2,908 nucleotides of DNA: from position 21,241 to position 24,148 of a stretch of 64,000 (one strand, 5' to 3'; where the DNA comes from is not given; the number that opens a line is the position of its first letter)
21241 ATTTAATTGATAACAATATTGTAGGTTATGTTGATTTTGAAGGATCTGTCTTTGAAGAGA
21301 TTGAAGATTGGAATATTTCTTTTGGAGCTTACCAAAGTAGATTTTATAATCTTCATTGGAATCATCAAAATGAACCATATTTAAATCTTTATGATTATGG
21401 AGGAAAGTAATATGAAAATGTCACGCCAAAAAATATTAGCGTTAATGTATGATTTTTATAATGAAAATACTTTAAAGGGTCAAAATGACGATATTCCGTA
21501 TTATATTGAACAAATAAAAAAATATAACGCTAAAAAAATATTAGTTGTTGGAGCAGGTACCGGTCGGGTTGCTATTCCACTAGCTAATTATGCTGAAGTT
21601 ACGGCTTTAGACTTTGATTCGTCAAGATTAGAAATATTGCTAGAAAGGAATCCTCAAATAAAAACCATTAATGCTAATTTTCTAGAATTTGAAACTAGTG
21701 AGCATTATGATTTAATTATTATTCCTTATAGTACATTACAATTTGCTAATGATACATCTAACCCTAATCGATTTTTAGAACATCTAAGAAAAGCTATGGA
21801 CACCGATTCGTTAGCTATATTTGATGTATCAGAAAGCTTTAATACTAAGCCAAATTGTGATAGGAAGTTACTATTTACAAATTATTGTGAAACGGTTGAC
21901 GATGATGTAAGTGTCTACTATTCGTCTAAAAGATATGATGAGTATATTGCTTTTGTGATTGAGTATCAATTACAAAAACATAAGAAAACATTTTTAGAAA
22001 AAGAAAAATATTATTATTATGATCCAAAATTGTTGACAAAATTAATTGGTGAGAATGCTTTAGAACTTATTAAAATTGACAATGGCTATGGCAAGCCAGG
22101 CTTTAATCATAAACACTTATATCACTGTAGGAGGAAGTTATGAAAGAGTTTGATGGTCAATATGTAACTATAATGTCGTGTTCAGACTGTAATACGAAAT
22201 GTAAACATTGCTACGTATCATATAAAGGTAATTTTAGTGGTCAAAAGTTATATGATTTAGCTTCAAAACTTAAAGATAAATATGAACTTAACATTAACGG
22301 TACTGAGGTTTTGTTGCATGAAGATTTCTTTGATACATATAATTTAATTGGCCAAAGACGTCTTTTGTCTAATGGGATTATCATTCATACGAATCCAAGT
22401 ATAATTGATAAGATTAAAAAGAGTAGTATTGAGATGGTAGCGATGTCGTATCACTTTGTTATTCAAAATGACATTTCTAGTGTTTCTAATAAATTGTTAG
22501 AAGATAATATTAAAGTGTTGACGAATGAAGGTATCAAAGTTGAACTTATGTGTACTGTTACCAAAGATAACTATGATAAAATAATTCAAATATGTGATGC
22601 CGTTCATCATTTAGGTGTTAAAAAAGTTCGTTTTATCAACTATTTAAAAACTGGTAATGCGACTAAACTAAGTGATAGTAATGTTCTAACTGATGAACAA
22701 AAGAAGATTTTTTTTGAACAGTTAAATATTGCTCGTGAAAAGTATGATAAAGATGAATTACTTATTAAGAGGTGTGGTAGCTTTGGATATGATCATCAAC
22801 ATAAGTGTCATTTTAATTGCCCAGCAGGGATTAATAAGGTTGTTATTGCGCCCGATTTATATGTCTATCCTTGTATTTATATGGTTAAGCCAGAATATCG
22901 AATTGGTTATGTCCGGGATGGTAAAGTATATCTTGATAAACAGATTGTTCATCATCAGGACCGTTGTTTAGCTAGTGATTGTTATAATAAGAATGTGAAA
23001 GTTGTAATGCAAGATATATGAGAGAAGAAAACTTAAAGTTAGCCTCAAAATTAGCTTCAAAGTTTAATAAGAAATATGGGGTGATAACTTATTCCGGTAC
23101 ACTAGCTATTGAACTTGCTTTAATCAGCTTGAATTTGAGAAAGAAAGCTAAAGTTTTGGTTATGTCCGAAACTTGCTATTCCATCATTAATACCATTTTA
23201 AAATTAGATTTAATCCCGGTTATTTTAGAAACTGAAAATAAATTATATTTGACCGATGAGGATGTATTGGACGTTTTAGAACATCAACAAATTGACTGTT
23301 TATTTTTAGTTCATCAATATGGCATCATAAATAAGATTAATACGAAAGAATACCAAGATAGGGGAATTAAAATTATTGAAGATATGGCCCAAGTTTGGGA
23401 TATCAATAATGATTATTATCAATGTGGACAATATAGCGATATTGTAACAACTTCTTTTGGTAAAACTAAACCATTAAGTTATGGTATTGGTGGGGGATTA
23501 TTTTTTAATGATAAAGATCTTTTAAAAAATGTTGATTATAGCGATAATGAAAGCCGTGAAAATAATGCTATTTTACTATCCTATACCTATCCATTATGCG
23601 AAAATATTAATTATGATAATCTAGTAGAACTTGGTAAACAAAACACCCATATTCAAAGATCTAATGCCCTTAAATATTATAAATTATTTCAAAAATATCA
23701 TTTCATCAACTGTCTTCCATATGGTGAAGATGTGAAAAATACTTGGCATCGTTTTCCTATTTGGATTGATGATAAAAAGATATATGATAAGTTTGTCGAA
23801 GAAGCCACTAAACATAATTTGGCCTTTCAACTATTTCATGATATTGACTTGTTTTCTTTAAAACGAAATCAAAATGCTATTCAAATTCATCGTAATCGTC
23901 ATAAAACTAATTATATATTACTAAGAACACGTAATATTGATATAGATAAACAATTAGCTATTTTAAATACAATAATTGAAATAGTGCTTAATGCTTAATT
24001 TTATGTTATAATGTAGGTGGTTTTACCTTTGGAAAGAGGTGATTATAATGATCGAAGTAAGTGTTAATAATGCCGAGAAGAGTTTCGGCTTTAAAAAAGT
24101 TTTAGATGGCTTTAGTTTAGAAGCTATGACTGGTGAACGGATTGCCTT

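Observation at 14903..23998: Ten-gene, translationally coupled operon of soluble tailoring enzymes: candidate nucleoside/amino-sugar (peptidyl-nucleoside-like) biosynthetic cluster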

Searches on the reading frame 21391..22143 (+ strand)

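Call 3: search_protein_families(library=pfam, proteins=[window:21391-22143:+], max_evalue=0.01)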
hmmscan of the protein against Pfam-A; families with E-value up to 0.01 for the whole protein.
window:21391-22143:+ (250 aa): 6 families
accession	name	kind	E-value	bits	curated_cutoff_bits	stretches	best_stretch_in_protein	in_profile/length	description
PF13649.12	Methyltransf_25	-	8.7e-09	36.4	27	1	50-135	1-92/97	Methyltransferase domain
PF08242.18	Methyltransf_12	-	7.7e-08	33.4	30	1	51-136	1-92/98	Methyltransferase domain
PF08241.18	Methyltransf_11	-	4.9e-05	24.3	21.2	1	51-139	1-90/95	Methyltransferase domain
PF13847.12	Methyltransf_31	-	0.00062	19.9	27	1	47-144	4-109/145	Methyltransferase domain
PF00398.26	RrnaAD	-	0.0015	18.1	24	1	45-107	29-95/263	Ribosomal RNA adenine dimethylase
PF13489.12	Methyltransf_23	-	0.0061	16.7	27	1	47-149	23-121/164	Methyltransferase domain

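Call 4: search_protein_families(library=ncbifam, proteins=[window:21391-22143:+], max_evalue=0.01)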
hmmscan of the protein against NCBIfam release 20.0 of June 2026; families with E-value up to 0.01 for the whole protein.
window:21391-22143:+ (250 aa): 12 families
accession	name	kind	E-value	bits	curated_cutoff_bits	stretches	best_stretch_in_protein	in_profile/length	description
NF041820.1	daptide_MTase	equivalog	2.8e-10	40.1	175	1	29-153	20-151/243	daptide-type RiPP biosynthesis methyltransferase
TIGR02072.1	BioC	equivalog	8.2e-07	29.1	184.95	1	39-144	27-132/244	malonyl-ACP O-methyltransferase BioC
TIGR04345.1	ovoA_Cterm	equivalog_domain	2.1e-06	27.4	170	1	37-80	32-76/242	putative 4-mercaptohistidine N1-methyltransferase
NF000499.2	Erm23S_rRNA_broad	equivalog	4.1e-06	26.4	212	1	39-113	16-96/244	23S ribosomal RNA methyltransferase Erm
TIGR01934.1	MenG_MenH_UbiE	subfamily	6.5e-05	22.3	158.35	1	37-100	30-95/223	ubiquinone/menaquinone biosynthesis methyltransferase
NF011529.0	PRK14968.1-3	equivalog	0.00015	21.3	162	1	34-118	22-104/198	putative methyltransferase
NF043040.1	corrin_prot_MT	hypoth_equivalog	0.0002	20.9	180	1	40-110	36-115/216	corrinoid protein-associated methyltransferase CpaM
NF008992.0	PRK12335.1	equivalog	0.00033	19.9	303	1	39-122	115-202/289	SAM-dependent methyltransferase TehB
TIGR00755.1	ksgA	equivalog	0.0029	17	171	1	39-107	22-94/256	16S rRNA (adenine(1518)-N(6)/adenine(1519)-N(6))-dimethyltransferase RsmA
NF051855.1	GlySarMtaseBact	equivalog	0.0071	16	350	0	36-145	43-159/259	glycine/sarcosine N-methyltransferase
TIGR03534.1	RF_mod_PrmC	equivalog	0.008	15.7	199.1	0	39-110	81-161/253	peptide chain release factor N(5)-glutamine methyltransferase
TIGR00536.1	hemK_fam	subfamily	0.0093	15.1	115.5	0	42-109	110-186/286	HemK family protein methyltransferase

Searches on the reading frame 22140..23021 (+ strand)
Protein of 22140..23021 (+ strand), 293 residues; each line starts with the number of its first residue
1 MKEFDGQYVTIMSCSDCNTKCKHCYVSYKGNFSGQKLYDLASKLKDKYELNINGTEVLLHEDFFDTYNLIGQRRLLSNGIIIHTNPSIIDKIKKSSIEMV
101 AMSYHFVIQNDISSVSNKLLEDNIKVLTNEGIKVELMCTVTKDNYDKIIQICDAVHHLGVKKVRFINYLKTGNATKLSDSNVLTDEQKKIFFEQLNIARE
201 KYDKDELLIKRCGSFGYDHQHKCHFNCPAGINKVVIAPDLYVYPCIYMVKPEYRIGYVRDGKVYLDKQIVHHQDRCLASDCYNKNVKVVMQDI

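Call 3: search_protein_families(library=pfam, proteins=[window:22140-23021:+], max_evalue=0.01)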
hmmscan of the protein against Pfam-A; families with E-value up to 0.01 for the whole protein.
window:22140-23021:+ (293 aa): 0 families

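Call 4: search_protein_families(library=ncbifam, proteins=[window:22140-23021:+], max_evalue=0.01)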
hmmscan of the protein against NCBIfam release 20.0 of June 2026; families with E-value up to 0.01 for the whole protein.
window:22140-23021:+ (293 aa): 25 families
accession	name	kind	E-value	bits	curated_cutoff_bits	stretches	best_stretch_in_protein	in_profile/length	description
TIGR04054.1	rSAM_NirJ1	equivalog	1.6e-10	40.2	650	1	6-190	35-232/387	putative heme d1 biosynthesis radical SAM protein NirJ1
TIGR04317.1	W_rSAM_matur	equivalog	5e-10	39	380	1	7-251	4-261/349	tungsten cofactor oxidoreductase radical SAM maturase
TIGR04055.1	rSAM_NirJ2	equivalog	1.5e-09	37.9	500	1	14-260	7-266/326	putative heme d1 biosynthesis radical SAM protein NirJ2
TIGR04051.1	rSAM_NirJ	equivalog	3.6e-09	36.1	515.45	1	16-186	11-197/354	heme d1 biosynthesis radical SAM protein NirJ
TIGR04546.1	rSAM_ahbC_deAc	equivalog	6.6e-09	35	650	1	15-204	47-249/390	12,18-didecarboxysiroheme deacetylase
TIGR04545.1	rSAM_ahbD_hemeb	equivalog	3.9e-08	33.1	500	1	15-191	8-198/339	heme b synthase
NF047865.1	rSAM_PapB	equivalog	1.6e-07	30.9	340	1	118-282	140-307/330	PapB family radical SAM/SPASM ranthipeptide maturase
TIGR03942.1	sulfatase_rSAM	equivalog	1.6e-07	30.8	349.45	1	120-262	141-286/363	anaerobic sulfatase maturase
TIGR03962.1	mycofact_rSAM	equivalog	3.7e-07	29.6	265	1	16-262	21-276/339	mycofactocin radical SAM maturase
TIGR04340.1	rSAM_ACGX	hypoth_equivalog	3.9e-07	29.6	400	1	15-176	11-190/341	radical SAM/SPASM domain protein, ACGX system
NF045574.1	sacti_mat_StsB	exception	7e-07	28.4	625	1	15-261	104-354/466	StsB family radical SAM/SPASM domain sactipeptide maturase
TIGR04251.1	SCM_rSAM_ScmF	equivalog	7.6e-06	25.5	400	1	15-175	12-189/353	SynChlorMet cassette radical SAM/SPASM protein ScmF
TIGR04303.1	GeoRSP_rSAM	equivalog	1.3e-05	24.9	400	1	15-204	13-213/325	GeoRSP system radical SAM/SPASM protein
TIGR04133.1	rSAM_w_lipo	hypoth_equivalog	1.6e-05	24.1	425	1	16-261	33-294/350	TIGR04133 family radical SAM/SPASM protein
TIGR04403.1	rSAM_skfB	equivalog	2.4e-05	23.3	300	1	16-246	113-349/402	sporulation killing factor system radical SAM maturase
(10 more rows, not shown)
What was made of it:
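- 22140..23021 (+): Second radical SAM enzyme with Cys-rich C-terminus (accessory). Only sub-threshold NCBIfam radical SAM/SPASM hits (call 4).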

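Call 69: search_solved_structures(query=window:22140-23021:+, max_evalue=0.1)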
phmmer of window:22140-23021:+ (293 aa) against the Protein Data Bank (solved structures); distinct sequences matched with E-value up to 0.1: 1.
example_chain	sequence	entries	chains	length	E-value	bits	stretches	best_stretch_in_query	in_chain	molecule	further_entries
5wgg_A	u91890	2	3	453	0.00055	22.7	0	14-64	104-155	Radical SAM domain protein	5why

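Call 84: search_protein_families(library=padloc, proteins=[window:22140-23021:+], max_evalue=0.001)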
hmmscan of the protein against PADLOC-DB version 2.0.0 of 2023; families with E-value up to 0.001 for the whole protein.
window:22140-23021:+ (293 aa): 2 families
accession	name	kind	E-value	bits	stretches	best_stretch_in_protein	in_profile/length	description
PDLC02903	pVip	-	1.5e-08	32.4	1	15-193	8-191/257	Viperins not associated with kinases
PDLC02904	pVip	-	7.2e-07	27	1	15-193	11-195/262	Viperins associated with kinases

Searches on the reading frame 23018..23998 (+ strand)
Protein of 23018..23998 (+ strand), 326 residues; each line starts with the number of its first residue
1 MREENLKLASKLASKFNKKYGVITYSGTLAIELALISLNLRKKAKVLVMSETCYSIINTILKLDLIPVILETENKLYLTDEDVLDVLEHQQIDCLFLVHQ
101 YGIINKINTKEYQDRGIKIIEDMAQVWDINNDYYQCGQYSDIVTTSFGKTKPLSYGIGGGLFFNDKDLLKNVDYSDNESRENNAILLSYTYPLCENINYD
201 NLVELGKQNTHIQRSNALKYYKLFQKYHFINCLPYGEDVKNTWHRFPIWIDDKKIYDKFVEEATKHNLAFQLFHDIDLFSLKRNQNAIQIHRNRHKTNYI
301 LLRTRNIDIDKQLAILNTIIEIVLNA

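Call 3: search_protein_families(library=pfam, proteins=[window:23018-23998:+], max_evalue=0.01)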
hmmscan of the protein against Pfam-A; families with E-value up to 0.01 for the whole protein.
window:23018-23998:+ (326 aa): 1 family
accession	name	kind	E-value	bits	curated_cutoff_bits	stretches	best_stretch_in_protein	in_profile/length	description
PF01041.23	DegT_DnrJ_EryC1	-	4.2e-23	82.6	19.8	1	4-275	25-308/360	DegT/DnrJ/EryC1/StrS aminotransferase family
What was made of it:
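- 23018..23998 (+): Second, N-terminally short DegT-like PLP enzyme. Pfam DegT 4e-23 (call 3).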

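Call 4: search_protein_families(library=ncbifam, proteins=[window:23018-23998:+], max_evalue=0.01)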
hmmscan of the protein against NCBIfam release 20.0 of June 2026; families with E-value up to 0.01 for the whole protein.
window:23018-23998:+ (326 aa): 7 families
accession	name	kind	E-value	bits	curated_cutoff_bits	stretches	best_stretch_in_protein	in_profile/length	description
TIGR04181.1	NHT_00031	hypoth_equivalog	3.3e-14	52.6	420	1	10-280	37-336/359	LegC family aminotransferase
NF008687.0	PRK11706.1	equivalog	1.8e-13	50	375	1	10-172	38-202/375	dTDP-4-amino-4,6-dideoxygalactose transaminase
TIGR02379.1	ECA_wecE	subfamily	1.2e-09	37.5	434.85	1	12-172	40-203/376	dTDP-4-amino-4,6-dideoxy-D-glucose transaminase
TIGR03588.1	PseC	equivalog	1.9e-08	33.6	423.5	1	9-173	36-208/380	UDP-4-amino-4,6-dideoxy-N-acetyl-beta-L-altrosamine transaminase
NF011936.0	PRK15407.1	equivalog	1.4e-07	30.6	423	1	7-172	69-244/440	lipopolysaccharide biosynthesis protein RfbH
NF008658.2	PRK11658.1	equivalog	1.8e-07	30.2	631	1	5-169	35-200/379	UDP-4-amino-4-deoxy-L-arabinose aminotransferase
TIGR04427.1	PLP_DesI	equivalog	0.0014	17.8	650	1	10-171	59-220/390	dTDP-4-dehydro-6-deoxyglucose aminotransferase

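Call 70: search_solved_structures(query=window:23018-23998:+, max_evalue=0.00001)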
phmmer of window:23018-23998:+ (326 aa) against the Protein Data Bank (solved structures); distinct sequences matched with E-value up to 0.00001: 18.
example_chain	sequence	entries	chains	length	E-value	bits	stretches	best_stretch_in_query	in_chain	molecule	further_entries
7kz3_A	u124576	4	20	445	9.7e-12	48.2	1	7-254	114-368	Aminotransferase class I/II-fold pyridoxal phosphate-dependent enzyme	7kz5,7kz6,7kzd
7b0d_A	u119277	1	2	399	1.1e-08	38.1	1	10-171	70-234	Glutamine--scyllo-inositol transaminase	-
3nu7_A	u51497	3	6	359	1.3e-08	37.9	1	6-170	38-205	Aminotransferase WbpE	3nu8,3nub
3bn1_A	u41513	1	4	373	1.3e-08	37.9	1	17-173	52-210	Perosamine synthetase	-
3nyu_A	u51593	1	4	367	1.4e-08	37.8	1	6-170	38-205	Aminotransferase WbpE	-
3dr7_A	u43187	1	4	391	1.4e-08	37.7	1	17-173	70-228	Putative perosamine synthetase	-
7n63_A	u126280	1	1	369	2.4e-08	37.1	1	4-254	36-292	Putative aminotransferase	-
3nys_A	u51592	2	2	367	9.3e-08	35.1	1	6-170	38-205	Aminotransferase WbpE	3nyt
3dr4_A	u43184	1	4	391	9.4e-08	35.1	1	17-173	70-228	Putative perosamine synthetase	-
2c7t_A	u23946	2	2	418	1.5e-07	34.4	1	9-167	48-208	GLUTAMINE-2-DEOXY-SCYLLO-INOSOSE AMINOTRANSFERASE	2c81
5k8b_A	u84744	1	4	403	1.6e-07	34.3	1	10-174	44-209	8-amino-3,8-dideoxy-alpha-D-manno-octulosonate transaminase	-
5w71_A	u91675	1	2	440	1.7e-07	34.3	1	9-167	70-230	L-glutamine:2-deoxy-scyllo-inosose aminotransferase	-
4k2b_A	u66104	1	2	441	2e-07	34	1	12-175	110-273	NTD biosynthesis operon protein NtdA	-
4k2i_A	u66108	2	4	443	2.1e-07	33.9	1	12-175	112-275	NTD biosynthesis operon protein NtdA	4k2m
8e77_A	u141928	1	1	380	2.5e-06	30.4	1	7-169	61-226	DegT/DnrJ/EryC1/StrS aminotransferase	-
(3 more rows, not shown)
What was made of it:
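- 23018..23998 (+): Best PDB hit is 7KZ3 (call 70).
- Protein 10 hits scyllo-inosose aminotransferases among others (call 70).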

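Call 84: search_protein_families(library=padloc, proteins=[window:23018-23998:+], max_evalue=0.001)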
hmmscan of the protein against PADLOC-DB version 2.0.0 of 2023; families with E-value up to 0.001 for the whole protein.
window:23018-23998:+ (326 aa): 0 families
